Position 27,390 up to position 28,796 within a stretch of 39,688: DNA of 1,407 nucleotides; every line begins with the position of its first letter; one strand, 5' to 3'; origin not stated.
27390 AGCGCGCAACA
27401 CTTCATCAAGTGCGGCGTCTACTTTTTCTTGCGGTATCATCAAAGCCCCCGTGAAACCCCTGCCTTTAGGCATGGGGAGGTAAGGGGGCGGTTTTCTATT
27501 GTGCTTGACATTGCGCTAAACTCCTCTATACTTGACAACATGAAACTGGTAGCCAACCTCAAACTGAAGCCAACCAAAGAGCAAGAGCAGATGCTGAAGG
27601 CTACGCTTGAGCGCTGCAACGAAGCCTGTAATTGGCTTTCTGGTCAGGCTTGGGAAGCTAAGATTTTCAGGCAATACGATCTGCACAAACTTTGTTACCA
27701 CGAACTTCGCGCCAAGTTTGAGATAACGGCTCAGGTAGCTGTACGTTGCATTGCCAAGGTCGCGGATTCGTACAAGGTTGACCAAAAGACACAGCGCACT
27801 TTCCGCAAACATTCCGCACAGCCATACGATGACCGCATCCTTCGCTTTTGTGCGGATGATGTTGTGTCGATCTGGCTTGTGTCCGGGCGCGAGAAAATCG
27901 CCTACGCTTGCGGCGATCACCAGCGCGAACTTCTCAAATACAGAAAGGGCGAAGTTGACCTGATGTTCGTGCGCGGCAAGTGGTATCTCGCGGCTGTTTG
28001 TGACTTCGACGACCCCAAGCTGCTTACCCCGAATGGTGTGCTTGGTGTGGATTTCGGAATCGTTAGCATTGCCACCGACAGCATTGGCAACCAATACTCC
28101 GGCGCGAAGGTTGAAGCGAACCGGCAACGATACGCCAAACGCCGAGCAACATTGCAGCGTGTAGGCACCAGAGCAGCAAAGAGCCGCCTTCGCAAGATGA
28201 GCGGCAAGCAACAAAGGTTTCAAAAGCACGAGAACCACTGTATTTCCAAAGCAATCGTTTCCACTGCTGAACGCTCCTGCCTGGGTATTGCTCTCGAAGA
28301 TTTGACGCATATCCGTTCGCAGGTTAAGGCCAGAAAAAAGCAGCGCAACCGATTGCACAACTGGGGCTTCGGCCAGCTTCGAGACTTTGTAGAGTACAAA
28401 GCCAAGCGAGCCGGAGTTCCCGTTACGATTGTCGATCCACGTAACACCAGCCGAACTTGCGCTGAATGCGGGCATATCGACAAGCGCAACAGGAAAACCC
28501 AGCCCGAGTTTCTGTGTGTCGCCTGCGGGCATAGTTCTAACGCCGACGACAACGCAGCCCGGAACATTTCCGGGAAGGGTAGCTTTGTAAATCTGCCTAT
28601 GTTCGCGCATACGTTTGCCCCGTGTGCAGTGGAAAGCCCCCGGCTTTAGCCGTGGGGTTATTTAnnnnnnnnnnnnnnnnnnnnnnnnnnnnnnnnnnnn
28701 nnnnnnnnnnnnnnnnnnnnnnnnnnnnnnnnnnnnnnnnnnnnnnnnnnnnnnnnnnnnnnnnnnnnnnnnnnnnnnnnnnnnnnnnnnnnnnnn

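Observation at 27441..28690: TnpA-less IS608-like TnpB element, with its own near-consensus promoter, inserted head-on into the early-left operon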

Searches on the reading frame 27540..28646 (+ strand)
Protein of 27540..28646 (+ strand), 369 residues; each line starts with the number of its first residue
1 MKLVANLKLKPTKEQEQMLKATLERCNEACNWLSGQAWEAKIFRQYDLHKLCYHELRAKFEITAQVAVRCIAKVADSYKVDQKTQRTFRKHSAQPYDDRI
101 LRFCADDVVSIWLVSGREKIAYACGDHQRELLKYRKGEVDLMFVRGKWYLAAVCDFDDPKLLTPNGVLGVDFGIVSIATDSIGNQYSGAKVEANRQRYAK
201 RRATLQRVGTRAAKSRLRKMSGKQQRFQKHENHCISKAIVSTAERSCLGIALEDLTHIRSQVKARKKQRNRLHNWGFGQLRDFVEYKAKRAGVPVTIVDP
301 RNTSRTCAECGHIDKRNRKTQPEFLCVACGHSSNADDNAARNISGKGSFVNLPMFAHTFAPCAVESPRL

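Call 6: search_protein_families(library=pfam, proteins=[window:27540-28646:+], max_evalue=0.01)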
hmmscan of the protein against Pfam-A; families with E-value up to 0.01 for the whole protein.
window:27540-28646:+ (369 aa): 2 families
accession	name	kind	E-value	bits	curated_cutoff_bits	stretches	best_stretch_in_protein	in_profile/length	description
PF07282.18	Cas12f1-like_TNB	-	1.4e-22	80.1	26.3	1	277-343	1-60/60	Cas12f1-like, TNB domain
PF01385.25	OrfB_IS605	-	4.8e-09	36.9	30.5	1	158-244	9-104/120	Probable transposase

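Call 10: search_dna_similar(query=window:27540-28646:+, collection=phages, mode=protein, max_rows=25)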
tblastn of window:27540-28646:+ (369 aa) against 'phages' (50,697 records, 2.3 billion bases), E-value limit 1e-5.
Records with a match: 450; places in all: 522; records where one place covers at least 80% of the query: 43.
Best place of each record, by identity: <60% 450.
By first word of the organism name: Salinibacter 182; Staphylococcus 67; Mycobacterium 44; Lactobacillus 18; Prevotella 15; Bacteriophage 8; Microcystis 8; Thermus 7; Vibrio 7; Salmonella 7; and 37 more.
By host as written in the record: Salinibacter ruber M8 182; - 32; Mycobacterium smegmatis mc2 155 29; Staphylococcus aureus 19; Prevotella sp. 15; Mycobacterium smegmatis mc#155 8; Propionibacterium freudenreichii TL110 7; Lactobacillus plantarum 6; and 96 more.
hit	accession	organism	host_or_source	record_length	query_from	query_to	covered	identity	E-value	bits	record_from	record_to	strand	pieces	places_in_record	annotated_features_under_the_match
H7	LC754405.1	Thermus phage MN1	Thermus thermophilus HB8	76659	9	344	91%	36.0%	4e-46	174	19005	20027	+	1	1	transposase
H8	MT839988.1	Bacteriophage sp.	human fecal samples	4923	41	345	83%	34.3%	5e-47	176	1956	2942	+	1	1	record has no annotation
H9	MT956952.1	Lactobacillus phage MLC-A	Lactobacillus sp.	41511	3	348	94%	29.8%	8e-36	144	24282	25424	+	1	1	transposase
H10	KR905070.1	Lactobacillus phage iLp1308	Lactobacillus paracasei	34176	3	348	94%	29.6%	2e-35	142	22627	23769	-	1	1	transposase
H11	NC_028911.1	Lactobacillus phage iLp1308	Lactobacillus paracasei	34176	3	348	94%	29.6%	2e-35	142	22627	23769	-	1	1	transposase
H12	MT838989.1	Bacteriophage sp.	human fecal samples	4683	1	347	94%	27.7%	8e-31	129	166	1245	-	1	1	record has no annotation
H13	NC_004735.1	Rhodothermus phage RM378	Rhodothermus marinus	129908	146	356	57%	45.0%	2e-48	181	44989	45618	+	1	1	transposase | hypothetical protein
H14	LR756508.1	uncultured phage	metagenomic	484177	1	343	93%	26.8%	3e-21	101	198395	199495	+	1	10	record has no annotation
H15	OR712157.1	Vibrio phage IBT_VpB-34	Vibrio parahaemolyticus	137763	1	347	94%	26.3%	4e-11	71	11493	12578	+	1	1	transposase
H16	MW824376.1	Vibrio phage 355E48.1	Vibrio crassostreae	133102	1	347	94%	25.5%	2e-12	74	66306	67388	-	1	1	transposase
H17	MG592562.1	Vibrio phage 1.193.O._10N.286.52.C6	Vibrio splendidus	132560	1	347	94%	25.4%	1e-10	69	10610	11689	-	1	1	coil containing protein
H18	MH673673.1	Thermus phage phiLo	Thermus thermophilus HB8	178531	1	346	94%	25.5%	2e-10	69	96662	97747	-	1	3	putative transposase | hypothetical protein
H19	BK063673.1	Caudoviricetes sp. vir525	Methanosarcinales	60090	1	347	94%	25.3%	1e-13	78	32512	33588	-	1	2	transposase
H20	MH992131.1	Thermus phage TSP4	Thermus sp. TC4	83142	1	343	93%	25.5%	2e-10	69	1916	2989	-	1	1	hypothetical protein (x2)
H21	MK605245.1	Nodularia phage vB_NspS-kac68v161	Nodularia spumigena kac68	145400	9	367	97%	24.4%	1e-12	76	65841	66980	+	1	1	transposase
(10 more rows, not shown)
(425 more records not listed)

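Call 11: find_homologous_proteins(query=window:27540-28646:+, max_evalue=1e-20)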
Query window:27540-28646:+ (369 aa): 4984 proteins with E <= 1e-20 among 8000 candidates; the best 120 are listed.
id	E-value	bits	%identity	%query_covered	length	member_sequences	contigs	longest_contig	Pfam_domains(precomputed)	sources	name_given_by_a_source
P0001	5.3e-251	850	100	100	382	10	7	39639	PF01385.26,PF07282.19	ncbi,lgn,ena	-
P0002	5.9e-222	754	88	100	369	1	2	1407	PF01385.26,PF07282.19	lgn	-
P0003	2.4e-221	752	88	100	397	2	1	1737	PF01385.26,PF07282.19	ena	-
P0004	3.7e-221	752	87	100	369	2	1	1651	PF01385.26,PF07282.19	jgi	jgi:putative transposase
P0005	4.5e-217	738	86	100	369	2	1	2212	PF01385.26,PF07282.19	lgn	-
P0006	7.8e-217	737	86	100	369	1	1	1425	PF01385.26,PF07282.19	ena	-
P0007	2.6e-216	736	86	100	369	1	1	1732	PF01385.26,PF07282.19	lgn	-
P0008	7.8e-216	734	85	100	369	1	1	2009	PF01385.26,PF07282.19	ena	-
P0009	3.9e-215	732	86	100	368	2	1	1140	PF01385.26,PF07282.19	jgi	jgi:putative transposase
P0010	8.4e-215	731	86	100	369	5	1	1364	PF01385.26,PF07282.19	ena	-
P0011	4.7e-212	722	84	99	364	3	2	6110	PF01385.26,PF07282.19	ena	-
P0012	3.8e-211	719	85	100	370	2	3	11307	PF01385.26,PF07282.19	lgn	-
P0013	4.2e-209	712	82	100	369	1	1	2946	PF01385.26,PF07282.19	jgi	jgi:IS605 OrfB family transposase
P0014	8.9e-208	707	83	99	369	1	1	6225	PF01385.26,PF07282.19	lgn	-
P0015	9.9e-198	674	79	100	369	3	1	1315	PF01385.26,PF07282.19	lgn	-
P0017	7.3e-197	672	79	100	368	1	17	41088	PF01385.26,PF07282.19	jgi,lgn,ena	-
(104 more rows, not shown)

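Call 12: find_related_loci(query=window:27540-28646:+, collection=genome_contigs, flank=6000)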
Query window:27540-28646:+ (369 aa) in genome_contigs; peptide patterns used: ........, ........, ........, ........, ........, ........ (x = any residue, [..] = any of these).
248 stretches matched a pattern; 181 encode a relative of the query (tblastn E <= 1e-3); the best 80 are kept; 80 distinct loci.
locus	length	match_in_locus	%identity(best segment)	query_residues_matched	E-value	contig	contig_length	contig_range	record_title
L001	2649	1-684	96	142-369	3e-158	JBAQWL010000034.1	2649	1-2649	MAG: Gallionella sp. isolate MFD03290_ilm_asm_bin47 k127_286191, whole genome shotgun sequence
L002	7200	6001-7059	52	1-356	2e-115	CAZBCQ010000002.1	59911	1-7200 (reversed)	MAG TPA_asm: uncultured Terriglobales bacterium isolate SRP272529_co2_229 genome assembly, contig: NODE_654_length_59911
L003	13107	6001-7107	44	1-347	3e-87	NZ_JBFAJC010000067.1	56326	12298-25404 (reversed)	Actinoallomurus sp. NPDC050550 NPDC050550_122_G12.ctg-0067, whole genome shotgun sequence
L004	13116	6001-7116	43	1-350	1e-86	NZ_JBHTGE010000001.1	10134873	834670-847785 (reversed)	Streptomyces aureus strain JCM 12605 contig_1, whole genome shotgun sequence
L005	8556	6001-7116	45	1-350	8e-86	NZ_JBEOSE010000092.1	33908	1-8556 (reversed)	Streptomyces sp. NPDC097610 NPDC097610_268_F6.ctg-0092, whole genome shotgun sequence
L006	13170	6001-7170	44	1-368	1e-84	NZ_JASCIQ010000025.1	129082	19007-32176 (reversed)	Streptomyces cavernicola strain B-S-A6 25, whole genome shotgun sequence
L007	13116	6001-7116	43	1-350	9e-85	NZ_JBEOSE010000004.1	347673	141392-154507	Streptomyces sp. NPDC097610 NPDC097610_268_F6.ctg-0004, whole genome shotgun sequence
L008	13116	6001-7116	44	1-350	4e-84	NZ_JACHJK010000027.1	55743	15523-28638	Streptomyces echinatus strain CECT 3313 Ga0436950_27, whole genome shotgun sequence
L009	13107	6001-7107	44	1-347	2e-83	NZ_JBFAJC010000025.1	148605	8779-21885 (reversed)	Actinoallomurus sp. NPDC050550 NPDC050550_122_G12.ctg-0025, whole genome shotgun sequence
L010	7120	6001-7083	44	9-347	2e-83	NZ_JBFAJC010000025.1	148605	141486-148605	Actinoallomurus sp. NPDC050550 NPDC050550_122_G12.ctg-0025, whole genome shotgun sequence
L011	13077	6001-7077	44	11-347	5e-83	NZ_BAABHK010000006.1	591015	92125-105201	Actinoallomurus vinaceus strain JCM 17939 sequence06, whole genome shotgun sequence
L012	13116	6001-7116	42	1-350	1e-82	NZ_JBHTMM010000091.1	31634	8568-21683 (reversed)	Streptomyces kaempferi strain CGMCC 4.7020 GCM70027358_218, whole genome shotgun sequence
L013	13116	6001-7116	43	1-350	7e-82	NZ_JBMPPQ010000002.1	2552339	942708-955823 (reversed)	Streptomyces sp. RGM 3693 2, whole genome shotgun sequence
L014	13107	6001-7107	42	1-347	1e-81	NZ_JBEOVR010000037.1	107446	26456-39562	Streptomyces sp. NPDC002764 NPDC002764_13_F9.ctg-0037, whole genome shotgun sequence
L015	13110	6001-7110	43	1-346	5e-81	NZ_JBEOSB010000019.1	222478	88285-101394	Streptomyces sp. NPDC097640 NPDC097640_268_E4.ctg-0019, whole genome shotgun sequence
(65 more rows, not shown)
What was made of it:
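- The same family also occurs in non-viral contigs (calls 11, 12).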

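Call 13: find_encoding_contigs(protein=P0001, flank=4000, max_places=8)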
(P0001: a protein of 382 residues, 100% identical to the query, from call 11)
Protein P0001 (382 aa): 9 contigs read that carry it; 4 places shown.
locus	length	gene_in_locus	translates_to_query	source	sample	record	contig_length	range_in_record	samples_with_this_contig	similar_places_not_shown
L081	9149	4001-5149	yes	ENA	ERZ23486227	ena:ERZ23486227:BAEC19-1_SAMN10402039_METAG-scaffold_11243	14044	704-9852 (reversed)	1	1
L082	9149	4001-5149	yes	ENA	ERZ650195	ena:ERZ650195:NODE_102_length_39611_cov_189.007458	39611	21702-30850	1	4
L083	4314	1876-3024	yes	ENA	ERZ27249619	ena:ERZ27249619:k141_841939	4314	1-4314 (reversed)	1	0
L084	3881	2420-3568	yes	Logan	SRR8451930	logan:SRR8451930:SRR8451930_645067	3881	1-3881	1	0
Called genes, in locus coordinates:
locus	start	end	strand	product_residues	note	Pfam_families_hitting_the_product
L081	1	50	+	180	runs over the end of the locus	-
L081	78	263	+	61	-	-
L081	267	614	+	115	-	-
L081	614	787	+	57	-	-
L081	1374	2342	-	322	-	PF00589:Phage_integrase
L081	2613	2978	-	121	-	-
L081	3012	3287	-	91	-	-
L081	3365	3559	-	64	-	-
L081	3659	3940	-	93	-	-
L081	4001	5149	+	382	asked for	PF01385:OrfB_IS605, PF07282:Cas12f1-like_TNB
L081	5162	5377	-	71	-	-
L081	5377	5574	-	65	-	-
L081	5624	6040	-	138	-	PF00436:SSB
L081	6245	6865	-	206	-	PF09588:YqaJ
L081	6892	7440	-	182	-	PF04404:ERF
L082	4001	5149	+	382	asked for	PF01385:OrfB_IS605, PF07282:Cas12f1-like_TNB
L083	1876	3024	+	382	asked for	PF01385:OrfB_IS605, PF07282:Cas12f1-like_TNB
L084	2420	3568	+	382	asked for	PF01385:OrfB_IS605, PF07282:Cas12f1-like_TNB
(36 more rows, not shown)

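Call 14: find_encoding_contigs(protein=P0017, flank=4000, max_places=8)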
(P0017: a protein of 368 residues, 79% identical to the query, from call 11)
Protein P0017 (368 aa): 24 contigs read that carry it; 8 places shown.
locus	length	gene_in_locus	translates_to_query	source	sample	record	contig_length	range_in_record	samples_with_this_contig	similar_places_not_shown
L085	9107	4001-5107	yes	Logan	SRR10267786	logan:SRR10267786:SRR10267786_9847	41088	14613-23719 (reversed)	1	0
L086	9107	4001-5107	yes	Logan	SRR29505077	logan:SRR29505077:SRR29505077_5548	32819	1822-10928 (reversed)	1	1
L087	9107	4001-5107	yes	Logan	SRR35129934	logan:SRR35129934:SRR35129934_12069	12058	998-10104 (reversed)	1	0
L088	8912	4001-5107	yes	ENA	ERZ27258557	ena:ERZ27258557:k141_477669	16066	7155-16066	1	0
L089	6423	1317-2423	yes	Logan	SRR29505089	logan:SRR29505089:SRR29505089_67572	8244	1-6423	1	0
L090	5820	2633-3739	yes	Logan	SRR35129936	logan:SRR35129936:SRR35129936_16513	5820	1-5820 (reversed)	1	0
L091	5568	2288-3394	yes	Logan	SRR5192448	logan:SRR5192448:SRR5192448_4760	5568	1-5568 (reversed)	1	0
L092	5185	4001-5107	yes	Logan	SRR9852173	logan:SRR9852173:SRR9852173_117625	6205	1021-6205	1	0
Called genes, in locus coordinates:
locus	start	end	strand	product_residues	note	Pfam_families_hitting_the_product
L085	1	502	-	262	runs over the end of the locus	-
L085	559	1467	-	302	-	PF25209:Phage_capsid_4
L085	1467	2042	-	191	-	-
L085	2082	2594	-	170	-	-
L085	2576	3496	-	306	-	-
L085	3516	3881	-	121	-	PF00166:Cpn10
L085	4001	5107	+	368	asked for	PF01385:OrfB_IS605, PF07282:Cas12f1-like_TNB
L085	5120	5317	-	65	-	-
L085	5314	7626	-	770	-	-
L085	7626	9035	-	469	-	PF03237:Terminase_6N, PF17289:Terminase_6C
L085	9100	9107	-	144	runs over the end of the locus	PF16677:GP3_package (weak)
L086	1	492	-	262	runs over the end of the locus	-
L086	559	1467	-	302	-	PF25209:Phage_capsid_4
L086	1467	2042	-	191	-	-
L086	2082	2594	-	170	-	-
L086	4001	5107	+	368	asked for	PF01385:OrfB_IS605, PF07282:Cas12f1-like_TNB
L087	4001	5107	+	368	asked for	PF01385:OrfB_IS605, PF07282:Cas12f1-like_TNB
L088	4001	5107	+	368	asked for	PF01385:OrfB_IS605, PF07282:Cas12f1-like_TNB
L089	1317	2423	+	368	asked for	PF01385:OrfB_IS605, PF07282:Cas12f1-like_TNB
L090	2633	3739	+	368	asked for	PF01385:OrfB_IS605, PF07282:Cas12f1-like_TNB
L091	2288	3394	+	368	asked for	PF01385:OrfB_IS605, PF07282:Cas12f1-like_TNB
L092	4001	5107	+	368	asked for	PF01385:OrfB_IS605, PF07282:Cas12f1-like_TNB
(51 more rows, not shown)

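Call 18: find_related_loci(query=window:27540-28646:+, collection=viral_contigs, flank=3000)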
Query window:27540-28646:+ (369 aa) in viral_contigs; peptide patterns used: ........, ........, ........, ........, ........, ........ (x = any residue, [..] = any of these).
15 stretches matched a pattern; 7 encode a relative of the query (tblastn E <= 1e-3); 7 distinct loci.
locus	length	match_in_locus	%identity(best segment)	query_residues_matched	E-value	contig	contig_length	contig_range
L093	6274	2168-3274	77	1-369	0e+0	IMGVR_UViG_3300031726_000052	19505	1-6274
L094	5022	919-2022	72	1-369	0e+0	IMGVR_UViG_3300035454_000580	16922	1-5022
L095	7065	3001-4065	65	1-354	1e-158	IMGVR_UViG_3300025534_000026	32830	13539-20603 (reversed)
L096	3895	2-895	66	46-343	4e-132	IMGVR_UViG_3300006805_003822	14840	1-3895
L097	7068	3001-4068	35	1-347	6e-62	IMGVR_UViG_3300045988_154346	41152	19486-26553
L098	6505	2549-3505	30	48-348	2e-38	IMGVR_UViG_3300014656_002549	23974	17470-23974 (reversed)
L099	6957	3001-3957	30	48-348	2e-38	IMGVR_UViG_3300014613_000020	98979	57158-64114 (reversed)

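Call 21: find_related_loci(query=A1, collection=metagenome_contigs, flank=3000)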
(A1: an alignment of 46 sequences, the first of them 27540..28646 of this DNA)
Query A1 (369 aa) in metagenome_contigs; peptide patterns used: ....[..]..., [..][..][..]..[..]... (x = any residue, [..] = any of these).
349 stretches matched a pattern; 251 encode a relative of the query (tblastn E <= 1e-3); the best 80 are kept; 80 distinct loci.
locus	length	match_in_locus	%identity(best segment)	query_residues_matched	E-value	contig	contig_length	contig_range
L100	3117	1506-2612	87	1-369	0e+0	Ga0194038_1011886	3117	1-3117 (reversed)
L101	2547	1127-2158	82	26-369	0e+0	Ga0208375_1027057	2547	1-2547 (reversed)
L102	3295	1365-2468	77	1-369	0e+0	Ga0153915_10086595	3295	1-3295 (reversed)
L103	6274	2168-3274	77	1-369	0e+0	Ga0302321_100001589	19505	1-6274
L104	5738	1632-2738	77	1-369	0e+0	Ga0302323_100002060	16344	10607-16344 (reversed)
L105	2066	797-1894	77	1-367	0e+0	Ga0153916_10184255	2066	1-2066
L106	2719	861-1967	73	1-369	0e+0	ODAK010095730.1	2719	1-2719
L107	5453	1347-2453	74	1-369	0e+0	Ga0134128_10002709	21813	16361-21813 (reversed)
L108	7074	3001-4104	72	1-369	0e+0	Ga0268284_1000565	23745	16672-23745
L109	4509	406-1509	72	1-369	0e+0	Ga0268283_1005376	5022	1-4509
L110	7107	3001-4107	72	1-369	0e+0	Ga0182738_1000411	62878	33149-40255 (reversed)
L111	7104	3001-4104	74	1-369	0e+0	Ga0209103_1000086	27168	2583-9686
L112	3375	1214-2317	73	1-369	0e+0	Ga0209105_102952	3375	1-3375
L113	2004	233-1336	73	1-369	0e+0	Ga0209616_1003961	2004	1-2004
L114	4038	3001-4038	75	1-346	6e-176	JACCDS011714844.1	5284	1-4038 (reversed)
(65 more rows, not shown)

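Call 36: find_related_loci(query=L085:3519-3881:-, collection=viral_contigs, flank=2500)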
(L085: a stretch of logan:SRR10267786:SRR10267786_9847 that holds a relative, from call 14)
Query L085:3519-3881:- (121 aa) in viral_contigs; peptide patterns used: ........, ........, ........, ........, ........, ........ (x = any residue, [..] = any of these).
600 stretches matched a pattern (row limit reached: there are more); 599 encode a relative of the query (tblastn E <= 1e-3); the best 80 are kept; 80 distinct loci.
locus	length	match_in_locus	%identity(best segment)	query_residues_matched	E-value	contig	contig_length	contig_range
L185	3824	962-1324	98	1-121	1e-79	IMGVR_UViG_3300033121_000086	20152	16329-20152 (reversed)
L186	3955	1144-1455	46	6-117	2e-30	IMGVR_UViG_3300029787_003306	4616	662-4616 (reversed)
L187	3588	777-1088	46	6-117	9e-31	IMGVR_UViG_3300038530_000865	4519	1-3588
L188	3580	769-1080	45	6-117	1e-30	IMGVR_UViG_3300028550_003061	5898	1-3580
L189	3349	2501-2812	45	6-117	2e-30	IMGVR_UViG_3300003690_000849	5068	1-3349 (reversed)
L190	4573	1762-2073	46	6-117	1e-30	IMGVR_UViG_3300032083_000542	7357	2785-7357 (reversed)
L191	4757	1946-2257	46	6-117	2e-30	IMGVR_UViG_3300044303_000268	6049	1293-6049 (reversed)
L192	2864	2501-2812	46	6-117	1e-30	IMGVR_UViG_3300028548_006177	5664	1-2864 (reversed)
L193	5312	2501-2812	46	6-117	1e-30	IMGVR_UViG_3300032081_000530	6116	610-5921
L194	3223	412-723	46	6-117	1e-30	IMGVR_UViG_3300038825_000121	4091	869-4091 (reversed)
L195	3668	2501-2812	46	6-117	1e-30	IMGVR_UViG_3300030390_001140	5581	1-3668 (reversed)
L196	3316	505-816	45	6-117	9e-31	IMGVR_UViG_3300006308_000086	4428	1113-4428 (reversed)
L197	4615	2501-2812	46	6-117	4e-30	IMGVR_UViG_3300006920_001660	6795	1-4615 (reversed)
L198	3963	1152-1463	45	6-117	3e-30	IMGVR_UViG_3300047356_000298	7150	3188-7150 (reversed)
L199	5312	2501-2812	46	6-117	3e-30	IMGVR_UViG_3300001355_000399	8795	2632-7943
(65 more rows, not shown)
